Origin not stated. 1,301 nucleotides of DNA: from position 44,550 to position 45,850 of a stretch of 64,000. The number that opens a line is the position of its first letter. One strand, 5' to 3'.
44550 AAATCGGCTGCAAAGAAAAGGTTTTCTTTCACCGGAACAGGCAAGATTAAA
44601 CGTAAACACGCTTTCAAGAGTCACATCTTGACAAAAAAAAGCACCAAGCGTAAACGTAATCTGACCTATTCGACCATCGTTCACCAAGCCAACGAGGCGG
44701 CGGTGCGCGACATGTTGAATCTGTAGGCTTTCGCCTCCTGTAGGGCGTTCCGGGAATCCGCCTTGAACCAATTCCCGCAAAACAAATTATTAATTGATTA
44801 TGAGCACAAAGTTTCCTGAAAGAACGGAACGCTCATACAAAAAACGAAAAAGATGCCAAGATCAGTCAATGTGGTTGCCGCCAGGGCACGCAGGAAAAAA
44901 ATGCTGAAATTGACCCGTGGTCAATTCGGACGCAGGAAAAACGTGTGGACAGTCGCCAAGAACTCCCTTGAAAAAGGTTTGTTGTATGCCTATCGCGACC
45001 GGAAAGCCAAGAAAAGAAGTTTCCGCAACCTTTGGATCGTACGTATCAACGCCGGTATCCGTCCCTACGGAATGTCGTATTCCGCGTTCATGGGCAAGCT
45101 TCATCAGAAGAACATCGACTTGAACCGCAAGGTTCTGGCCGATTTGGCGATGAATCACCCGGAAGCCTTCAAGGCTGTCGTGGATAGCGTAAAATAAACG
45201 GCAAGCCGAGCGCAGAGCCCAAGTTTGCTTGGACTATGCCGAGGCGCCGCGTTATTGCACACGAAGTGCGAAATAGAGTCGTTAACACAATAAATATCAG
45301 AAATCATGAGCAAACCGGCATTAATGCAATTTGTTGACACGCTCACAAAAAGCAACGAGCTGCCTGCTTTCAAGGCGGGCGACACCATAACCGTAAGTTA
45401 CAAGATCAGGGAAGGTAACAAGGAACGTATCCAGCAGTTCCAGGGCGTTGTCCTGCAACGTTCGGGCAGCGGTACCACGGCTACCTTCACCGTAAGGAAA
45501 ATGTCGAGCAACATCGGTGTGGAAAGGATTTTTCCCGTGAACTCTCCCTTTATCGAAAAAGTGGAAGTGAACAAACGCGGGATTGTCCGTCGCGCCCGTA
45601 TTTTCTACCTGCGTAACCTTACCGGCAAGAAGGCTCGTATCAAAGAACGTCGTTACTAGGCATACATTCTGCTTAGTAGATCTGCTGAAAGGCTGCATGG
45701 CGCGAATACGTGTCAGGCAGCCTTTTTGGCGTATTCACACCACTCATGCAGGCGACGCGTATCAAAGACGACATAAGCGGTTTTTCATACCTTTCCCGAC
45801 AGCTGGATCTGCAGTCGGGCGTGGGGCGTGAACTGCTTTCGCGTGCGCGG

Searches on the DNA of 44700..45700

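Call 16: search_rna_families(source=window, start=44700, end=45700, threshold=evalue, max_evalue=10, show_alignments=2)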
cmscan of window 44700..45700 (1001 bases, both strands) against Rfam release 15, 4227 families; matches with E-value up to 10: 3.
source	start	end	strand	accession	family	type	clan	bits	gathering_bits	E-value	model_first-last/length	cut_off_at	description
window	45318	45383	+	RF01411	BsrF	Gene; sRNA;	-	16.6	50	3.4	1-113/113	no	BsrF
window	45048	45088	+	RF03606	mir-2071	Gene; miRNA;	-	14.1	100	9.3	17-57/74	no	mir-2071 microRNA precursor family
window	45468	45548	-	RF00706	mir-263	Gene; miRNA;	CL00093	12.8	51.3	9.9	21-66/86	no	mir-263 microRNA precursor family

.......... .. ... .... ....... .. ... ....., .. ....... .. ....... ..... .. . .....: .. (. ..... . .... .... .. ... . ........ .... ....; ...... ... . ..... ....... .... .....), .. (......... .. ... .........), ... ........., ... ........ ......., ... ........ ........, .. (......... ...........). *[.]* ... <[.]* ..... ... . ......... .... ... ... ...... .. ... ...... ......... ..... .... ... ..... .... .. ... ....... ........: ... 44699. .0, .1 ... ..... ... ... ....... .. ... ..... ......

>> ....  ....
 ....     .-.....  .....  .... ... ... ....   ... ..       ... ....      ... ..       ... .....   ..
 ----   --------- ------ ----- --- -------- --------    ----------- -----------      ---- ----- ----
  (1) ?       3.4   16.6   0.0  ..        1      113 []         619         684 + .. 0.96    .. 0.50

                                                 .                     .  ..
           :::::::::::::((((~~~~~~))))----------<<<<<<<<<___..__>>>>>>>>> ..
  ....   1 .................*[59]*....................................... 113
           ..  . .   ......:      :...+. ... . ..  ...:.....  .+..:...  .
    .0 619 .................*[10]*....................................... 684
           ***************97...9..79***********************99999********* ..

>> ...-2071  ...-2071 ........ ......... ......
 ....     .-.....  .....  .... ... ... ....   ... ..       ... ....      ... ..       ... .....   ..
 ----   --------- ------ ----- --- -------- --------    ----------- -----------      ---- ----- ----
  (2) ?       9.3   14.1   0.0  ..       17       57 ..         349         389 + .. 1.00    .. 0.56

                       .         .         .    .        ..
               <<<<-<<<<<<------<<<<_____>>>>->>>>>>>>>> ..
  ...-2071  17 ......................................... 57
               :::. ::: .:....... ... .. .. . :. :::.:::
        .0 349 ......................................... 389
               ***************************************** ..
